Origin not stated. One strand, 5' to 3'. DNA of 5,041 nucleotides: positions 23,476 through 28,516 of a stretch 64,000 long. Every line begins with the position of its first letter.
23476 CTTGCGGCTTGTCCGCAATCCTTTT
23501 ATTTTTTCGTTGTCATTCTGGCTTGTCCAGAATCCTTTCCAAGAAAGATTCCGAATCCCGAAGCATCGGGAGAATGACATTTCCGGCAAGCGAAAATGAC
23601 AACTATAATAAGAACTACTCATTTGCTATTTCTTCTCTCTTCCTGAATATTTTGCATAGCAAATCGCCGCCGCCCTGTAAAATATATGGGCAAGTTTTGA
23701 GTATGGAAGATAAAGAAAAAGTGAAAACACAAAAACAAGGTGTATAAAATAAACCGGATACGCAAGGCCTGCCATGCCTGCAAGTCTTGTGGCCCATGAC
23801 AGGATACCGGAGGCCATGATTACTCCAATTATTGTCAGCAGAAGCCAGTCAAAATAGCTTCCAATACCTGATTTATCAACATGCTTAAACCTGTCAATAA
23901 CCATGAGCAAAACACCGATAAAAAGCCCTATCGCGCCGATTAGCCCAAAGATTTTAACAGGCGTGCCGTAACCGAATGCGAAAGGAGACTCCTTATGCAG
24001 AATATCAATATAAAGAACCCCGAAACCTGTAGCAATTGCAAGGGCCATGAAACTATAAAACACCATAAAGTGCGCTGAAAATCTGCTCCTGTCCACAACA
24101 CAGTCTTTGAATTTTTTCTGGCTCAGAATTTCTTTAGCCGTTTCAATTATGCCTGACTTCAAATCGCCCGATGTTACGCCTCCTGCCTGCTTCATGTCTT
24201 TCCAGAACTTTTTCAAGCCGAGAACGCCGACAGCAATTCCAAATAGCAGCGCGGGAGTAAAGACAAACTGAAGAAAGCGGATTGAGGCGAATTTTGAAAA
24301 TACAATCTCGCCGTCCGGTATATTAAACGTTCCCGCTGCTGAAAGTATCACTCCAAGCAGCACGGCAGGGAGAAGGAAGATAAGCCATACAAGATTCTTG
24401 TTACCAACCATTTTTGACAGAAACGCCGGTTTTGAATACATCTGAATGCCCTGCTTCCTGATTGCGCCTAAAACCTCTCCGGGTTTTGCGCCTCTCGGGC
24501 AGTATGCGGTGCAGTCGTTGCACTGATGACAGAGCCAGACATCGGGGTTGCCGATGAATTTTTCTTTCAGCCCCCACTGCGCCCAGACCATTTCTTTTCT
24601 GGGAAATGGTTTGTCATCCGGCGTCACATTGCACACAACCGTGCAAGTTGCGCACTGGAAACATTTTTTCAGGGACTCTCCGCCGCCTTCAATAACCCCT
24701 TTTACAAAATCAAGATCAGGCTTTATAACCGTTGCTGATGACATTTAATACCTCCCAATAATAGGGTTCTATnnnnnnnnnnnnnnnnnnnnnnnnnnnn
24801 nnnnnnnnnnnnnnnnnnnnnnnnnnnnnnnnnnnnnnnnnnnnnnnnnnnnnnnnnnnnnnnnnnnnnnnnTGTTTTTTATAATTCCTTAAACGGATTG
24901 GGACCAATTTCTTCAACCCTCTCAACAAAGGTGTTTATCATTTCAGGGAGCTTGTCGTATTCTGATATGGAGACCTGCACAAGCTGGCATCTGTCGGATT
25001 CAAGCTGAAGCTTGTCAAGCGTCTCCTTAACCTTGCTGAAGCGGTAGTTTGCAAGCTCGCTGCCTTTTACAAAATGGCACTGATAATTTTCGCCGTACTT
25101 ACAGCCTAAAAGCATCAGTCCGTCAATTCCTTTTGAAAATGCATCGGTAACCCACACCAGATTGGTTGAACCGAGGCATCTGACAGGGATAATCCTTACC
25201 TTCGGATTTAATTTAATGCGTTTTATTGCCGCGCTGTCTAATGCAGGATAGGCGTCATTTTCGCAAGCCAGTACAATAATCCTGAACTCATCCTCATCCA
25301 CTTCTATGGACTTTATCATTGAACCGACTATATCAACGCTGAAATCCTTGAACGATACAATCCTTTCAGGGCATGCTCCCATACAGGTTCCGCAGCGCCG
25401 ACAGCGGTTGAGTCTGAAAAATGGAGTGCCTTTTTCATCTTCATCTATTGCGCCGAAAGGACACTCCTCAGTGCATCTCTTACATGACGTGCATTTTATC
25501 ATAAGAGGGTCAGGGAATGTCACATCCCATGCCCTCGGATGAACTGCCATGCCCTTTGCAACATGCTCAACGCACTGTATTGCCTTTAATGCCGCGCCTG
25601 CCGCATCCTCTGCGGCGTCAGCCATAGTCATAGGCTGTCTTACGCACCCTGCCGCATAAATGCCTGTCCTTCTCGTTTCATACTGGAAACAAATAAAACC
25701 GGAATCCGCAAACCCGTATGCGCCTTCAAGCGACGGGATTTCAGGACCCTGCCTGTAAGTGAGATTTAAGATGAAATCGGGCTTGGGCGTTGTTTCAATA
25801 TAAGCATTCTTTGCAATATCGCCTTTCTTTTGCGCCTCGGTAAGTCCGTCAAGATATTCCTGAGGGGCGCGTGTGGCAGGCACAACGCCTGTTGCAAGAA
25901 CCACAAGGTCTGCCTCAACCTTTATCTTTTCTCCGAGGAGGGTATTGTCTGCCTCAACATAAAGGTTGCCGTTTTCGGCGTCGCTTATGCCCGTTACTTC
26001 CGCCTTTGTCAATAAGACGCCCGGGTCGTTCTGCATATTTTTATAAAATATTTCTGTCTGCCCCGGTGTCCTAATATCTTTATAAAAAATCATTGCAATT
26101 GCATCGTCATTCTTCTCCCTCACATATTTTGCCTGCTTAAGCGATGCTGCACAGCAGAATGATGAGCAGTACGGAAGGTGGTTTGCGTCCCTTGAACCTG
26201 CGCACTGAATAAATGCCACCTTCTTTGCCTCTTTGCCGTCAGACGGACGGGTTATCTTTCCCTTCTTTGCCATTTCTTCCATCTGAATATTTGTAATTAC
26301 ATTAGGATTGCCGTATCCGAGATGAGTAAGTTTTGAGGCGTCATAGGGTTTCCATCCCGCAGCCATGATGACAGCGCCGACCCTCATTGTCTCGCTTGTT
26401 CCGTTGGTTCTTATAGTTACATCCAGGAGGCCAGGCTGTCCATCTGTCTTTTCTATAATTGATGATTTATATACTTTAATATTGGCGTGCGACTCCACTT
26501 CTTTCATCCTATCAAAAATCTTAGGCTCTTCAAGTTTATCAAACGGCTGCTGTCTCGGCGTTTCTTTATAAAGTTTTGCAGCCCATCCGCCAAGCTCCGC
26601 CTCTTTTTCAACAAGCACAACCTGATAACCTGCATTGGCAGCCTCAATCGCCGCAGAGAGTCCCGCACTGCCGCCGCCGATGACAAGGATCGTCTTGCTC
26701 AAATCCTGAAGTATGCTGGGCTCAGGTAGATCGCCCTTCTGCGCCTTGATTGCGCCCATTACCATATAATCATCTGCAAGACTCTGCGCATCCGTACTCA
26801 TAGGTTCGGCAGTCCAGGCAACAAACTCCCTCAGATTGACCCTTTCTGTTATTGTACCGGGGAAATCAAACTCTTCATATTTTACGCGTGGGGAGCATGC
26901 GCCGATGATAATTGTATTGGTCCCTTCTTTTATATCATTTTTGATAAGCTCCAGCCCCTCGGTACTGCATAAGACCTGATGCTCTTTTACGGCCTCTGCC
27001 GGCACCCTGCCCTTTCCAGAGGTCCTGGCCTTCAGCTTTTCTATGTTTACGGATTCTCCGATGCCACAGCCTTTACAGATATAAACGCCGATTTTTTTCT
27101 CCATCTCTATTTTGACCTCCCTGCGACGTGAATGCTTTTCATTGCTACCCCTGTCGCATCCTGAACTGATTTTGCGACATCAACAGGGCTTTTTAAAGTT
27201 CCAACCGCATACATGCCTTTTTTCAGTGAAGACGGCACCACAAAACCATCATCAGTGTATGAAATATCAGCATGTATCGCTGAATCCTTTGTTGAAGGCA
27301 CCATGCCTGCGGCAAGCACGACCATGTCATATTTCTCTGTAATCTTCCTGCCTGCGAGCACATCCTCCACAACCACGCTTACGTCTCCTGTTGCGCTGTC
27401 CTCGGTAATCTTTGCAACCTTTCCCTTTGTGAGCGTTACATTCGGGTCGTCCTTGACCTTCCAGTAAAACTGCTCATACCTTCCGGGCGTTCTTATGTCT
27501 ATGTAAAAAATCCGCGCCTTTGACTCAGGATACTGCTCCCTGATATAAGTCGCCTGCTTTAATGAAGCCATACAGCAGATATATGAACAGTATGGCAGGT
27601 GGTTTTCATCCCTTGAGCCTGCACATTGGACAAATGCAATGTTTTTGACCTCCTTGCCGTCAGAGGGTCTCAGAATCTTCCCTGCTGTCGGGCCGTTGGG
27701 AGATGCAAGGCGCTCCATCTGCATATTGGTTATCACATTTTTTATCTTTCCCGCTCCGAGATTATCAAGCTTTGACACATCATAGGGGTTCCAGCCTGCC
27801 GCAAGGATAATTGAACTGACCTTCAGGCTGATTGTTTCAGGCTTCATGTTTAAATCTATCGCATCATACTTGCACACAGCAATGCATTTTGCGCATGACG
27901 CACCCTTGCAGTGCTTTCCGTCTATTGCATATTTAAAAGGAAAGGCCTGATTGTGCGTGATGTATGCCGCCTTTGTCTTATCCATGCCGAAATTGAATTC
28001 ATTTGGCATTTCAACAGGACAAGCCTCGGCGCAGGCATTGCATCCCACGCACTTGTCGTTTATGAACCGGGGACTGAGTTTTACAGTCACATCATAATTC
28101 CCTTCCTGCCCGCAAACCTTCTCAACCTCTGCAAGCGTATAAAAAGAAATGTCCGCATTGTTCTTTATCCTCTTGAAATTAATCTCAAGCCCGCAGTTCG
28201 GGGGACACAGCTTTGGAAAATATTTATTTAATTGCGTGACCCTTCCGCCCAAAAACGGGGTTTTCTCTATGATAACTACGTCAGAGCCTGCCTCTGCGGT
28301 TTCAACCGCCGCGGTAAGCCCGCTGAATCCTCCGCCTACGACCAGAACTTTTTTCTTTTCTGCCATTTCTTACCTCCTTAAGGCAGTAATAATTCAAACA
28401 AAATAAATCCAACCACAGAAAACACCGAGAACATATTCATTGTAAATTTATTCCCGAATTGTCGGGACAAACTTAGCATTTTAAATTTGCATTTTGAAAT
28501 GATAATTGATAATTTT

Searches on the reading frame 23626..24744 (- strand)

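Call 17: search_protein_families(library=pfam, proteins=[window:23626-24744:-])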
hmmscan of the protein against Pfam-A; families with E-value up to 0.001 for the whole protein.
window:23626-24744:- (372 aa): 5 families
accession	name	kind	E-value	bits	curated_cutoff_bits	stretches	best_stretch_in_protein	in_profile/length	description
PF13183.11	Fer4_8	-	2.8e-08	34.6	27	1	25-85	2-67/68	4Fe-4S dicluster domain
PF13187.11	Fer4_9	-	2.4e-06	27.9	27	1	27-86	1-51/52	4Fe-4S dicluster domain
PF13534.11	Fer4_17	-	3.9e-06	27.7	22.2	1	27-85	1-59/61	4Fe-4S dicluster domain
PF13237.11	Fer4_10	-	2e-05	24.8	25.5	0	71-94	8-33/53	4Fe-4S dicluster domain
PF12838.12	Fer4_7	-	0.00028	21.7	27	1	27-86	1-52/52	4Fe-4S dicluster domain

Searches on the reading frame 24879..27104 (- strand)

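Call 17: search_protein_families(library=pfam, proteins=[window:24879-27104:-])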
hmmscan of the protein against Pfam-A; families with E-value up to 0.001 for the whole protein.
window:24879-27104:- (741 aa): 19 families
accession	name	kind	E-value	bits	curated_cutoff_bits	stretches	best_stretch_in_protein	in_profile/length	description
PF02662.21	FlpD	-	3e-41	140.7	22.3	1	609-734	1-123/123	Methyl-viologen-reducing hydrogenase, delta subunit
PF07992.20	Pyr_redox_2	-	3.1e-15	56.8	26.1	1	138-256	2-114/291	Pyridine nucleotide-disulphide oxidoreductase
PF01266.30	DAO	-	5.3e-10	39.8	27.9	1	139-173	2-37/353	FAD dependent oxidoreductase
PF12831.13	FAD_oxidored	-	8.3e-10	39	27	1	139-176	2-39/416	FAD dependent oxidoreductase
PF13187.11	Fer4_9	-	1.8e-09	37.9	27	1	537-581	1-50/52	4Fe-4S dicluster domain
PF13450.12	NAD_binding_8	-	2.9e-08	34.3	21.9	1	141-176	1-36/68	NAD(P)-binding Rossmann-like domain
PF00890.30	FAD_binding_2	-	3.1e-08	33.7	20.4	1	139-173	2-36/414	FAD binding domain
PF12838.12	Fer4_7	-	5.6e-07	30.4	27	1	537-581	1-51/52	4Fe-4S dicluster domain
PF13237.11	Fer4_10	-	7.7e-07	29.4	25.5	1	537-579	8-53/53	4Fe-4S dicluster domain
PF03486.20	HI0933_like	-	9.4e-07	29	50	1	138-172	2-36/244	HI0933-like protein Rossmann domain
PF00037.32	Fer4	-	3.9e-06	26.9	21.1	1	537-554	7-24/24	4Fe-4S binding domain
PF12797.12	Fer4_2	-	9.5e-06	25.7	24.5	1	561-580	3-22/22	4Fe-4S binding domain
PF13183.11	Fer4_8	-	1.8e-05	25.6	27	0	531-551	47-67/68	4Fe-4S dicluster domain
PF13484.11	Fer4_16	-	2.1e-05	25.6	30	0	537-556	1-20/66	4Fe-4S double cluster binding domain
PF01134.28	GIDA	-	2.3e-05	24.1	22.1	1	139-168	2-31/391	Glucose inhibited division protein A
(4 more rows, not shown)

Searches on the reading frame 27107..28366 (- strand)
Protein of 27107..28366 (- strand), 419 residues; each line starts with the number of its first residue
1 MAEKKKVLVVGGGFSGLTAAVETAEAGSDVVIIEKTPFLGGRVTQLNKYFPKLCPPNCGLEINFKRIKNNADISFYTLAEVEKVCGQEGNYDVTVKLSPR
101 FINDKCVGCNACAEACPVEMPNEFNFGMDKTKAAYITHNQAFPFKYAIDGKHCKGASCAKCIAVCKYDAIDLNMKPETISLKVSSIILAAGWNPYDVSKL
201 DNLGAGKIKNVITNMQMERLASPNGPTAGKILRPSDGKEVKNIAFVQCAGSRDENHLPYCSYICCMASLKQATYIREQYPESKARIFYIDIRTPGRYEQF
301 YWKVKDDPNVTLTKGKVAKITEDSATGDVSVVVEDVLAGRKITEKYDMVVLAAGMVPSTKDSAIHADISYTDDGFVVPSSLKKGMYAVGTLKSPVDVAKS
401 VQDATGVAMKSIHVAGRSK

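Call 17: search_protein_families(library=pfam, proteins=[window:27107-28366:-])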
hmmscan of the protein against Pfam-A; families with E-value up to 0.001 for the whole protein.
window:27107-28366:- (419 aa): 19 families
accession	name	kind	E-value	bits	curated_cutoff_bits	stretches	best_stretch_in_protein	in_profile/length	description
PF12831.13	FAD_oxidored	-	1.3e-10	41.6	27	1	7-45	2-40/416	FAD dependent oxidoreductase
PF07992.20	Pyr_redox_2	-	7.5e-10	39.1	26.1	1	5-42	143-179/291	Pyridine nucleotide-disulphide oxidoreductase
PF13450.12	NAD_binding_8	-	7.7e-09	36.1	21.9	1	9-45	1-37/68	NAD(P)-binding Rossmann-like domain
PF00890.30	FAD_binding_2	-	5e-08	33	20.4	1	7-41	2-36/414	FAD binding domain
PF01266.30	DAO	-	6.4e-08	32.9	27.9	1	6-42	1-37/353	FAD dependent oxidoreductase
PF00037.32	Fer4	-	2.2e-07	30.8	21.1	1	101-119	3-21/24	4Fe-4S binding domain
PF13237.11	Fer4_10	-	2.1e-06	28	25.5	1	100-127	3-22/53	4Fe-4S dicluster domain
PF01134.28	GIDA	-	7.2e-06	25.7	22.1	1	6-44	1-29/391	Glucose inhibited division protein A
PF12837.12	Fer4_6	-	7.4e-06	26.1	25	1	99-119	2-22/24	4Fe-4S binding domain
PF12838.12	Fer4_7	-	8.9e-06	26.5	27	1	105-169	1-52/52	4Fe-4S dicluster domain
PF14697.11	Fer4_21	-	9.7e-06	26.1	35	1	100-118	35-53/59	4Fe-4S dicluster domain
PF13738.12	Pyr_redox_3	-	3.3e-05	23.7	30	1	3-96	163-250/305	Pyridine nucleotide-disulphide oxidoreductase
PF01593.30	Amino_oxidase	-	6.5e-05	22.8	19.8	1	14-44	1-31/443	Flavin containing amine oxidoreductase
PF03486.20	HI0933_like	-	0.0001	22.3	50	1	6-41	2-37/244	HI0933-like protein Rossmann domain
PF13484.11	Fer4_16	-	0.00014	23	30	1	105-167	1-65/66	4Fe-4S double cluster binding domain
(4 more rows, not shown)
